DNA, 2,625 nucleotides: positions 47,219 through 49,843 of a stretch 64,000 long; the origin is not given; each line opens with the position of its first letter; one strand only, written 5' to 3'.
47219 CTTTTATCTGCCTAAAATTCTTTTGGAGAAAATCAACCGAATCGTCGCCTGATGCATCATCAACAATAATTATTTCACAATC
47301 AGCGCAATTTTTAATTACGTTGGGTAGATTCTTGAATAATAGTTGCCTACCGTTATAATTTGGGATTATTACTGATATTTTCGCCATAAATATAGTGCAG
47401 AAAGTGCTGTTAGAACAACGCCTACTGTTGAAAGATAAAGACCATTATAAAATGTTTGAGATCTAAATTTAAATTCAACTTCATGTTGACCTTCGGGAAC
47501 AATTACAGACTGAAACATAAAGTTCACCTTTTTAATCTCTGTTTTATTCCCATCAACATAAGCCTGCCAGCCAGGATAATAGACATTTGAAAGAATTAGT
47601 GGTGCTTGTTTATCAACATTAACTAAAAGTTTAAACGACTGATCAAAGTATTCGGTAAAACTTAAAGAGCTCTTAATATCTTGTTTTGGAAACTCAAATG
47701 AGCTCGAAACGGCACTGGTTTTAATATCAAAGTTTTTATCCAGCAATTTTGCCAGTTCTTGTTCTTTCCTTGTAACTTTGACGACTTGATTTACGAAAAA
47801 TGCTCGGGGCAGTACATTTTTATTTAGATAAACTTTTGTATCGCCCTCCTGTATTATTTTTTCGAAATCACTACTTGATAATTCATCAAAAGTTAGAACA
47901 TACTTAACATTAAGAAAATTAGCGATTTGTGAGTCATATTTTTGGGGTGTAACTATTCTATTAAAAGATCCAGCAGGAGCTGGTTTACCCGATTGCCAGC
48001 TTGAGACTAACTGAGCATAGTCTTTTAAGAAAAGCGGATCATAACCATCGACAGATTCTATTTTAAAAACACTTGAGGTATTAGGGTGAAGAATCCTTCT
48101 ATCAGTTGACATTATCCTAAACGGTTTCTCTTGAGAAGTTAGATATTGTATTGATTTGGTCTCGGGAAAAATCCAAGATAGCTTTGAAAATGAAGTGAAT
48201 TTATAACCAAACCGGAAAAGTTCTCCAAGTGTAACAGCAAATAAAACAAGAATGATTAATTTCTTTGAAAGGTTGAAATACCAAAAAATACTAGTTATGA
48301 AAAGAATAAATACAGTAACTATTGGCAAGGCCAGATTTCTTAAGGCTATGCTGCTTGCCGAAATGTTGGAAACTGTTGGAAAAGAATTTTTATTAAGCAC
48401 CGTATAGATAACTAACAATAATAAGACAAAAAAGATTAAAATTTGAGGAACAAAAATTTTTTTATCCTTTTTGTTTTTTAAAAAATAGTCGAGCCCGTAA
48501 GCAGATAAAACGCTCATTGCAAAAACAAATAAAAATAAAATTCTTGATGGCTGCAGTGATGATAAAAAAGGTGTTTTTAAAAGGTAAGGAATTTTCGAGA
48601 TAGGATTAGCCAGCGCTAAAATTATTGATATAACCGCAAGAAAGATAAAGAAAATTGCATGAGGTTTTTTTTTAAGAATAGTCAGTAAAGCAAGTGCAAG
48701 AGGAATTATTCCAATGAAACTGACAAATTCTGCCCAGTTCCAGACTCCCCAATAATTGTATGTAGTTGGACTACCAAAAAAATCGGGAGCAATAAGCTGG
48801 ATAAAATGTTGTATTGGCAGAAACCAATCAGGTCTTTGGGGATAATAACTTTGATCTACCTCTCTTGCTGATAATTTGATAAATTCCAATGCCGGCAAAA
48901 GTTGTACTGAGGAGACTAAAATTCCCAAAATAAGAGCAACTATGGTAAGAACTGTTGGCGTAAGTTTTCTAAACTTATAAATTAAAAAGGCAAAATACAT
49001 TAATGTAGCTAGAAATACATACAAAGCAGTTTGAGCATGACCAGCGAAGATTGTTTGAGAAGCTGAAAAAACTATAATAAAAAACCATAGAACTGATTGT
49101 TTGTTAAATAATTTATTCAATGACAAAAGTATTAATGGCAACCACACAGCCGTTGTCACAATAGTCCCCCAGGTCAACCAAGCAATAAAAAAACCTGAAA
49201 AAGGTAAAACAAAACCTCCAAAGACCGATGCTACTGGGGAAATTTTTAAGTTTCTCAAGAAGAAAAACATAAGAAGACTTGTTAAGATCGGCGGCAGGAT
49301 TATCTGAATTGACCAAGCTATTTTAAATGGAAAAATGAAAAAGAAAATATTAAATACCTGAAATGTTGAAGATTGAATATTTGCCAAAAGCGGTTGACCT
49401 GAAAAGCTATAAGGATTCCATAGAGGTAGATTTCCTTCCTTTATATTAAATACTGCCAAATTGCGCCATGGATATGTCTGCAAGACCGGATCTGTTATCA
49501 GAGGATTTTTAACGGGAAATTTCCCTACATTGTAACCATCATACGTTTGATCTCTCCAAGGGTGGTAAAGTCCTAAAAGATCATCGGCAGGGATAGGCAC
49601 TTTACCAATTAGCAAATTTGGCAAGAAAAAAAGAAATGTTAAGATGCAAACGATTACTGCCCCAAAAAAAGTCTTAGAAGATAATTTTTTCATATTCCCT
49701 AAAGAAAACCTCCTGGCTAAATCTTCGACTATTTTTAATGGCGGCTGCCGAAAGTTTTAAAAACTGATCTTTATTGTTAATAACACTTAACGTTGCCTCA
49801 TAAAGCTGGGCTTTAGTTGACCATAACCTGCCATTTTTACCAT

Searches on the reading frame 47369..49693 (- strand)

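Call 73: search_protein_families(library=pfam, proteins=[window:47369-49693:-], max_evalue=0.001)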
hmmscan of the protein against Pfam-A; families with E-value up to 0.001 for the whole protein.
window:47369-49693:- (774 aa): 1 family
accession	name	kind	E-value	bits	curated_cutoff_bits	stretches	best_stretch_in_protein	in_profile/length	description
PF09586.16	YfhO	-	2e-29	103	28.5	2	109-671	74-629/835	Bacterial membrane protein YfhO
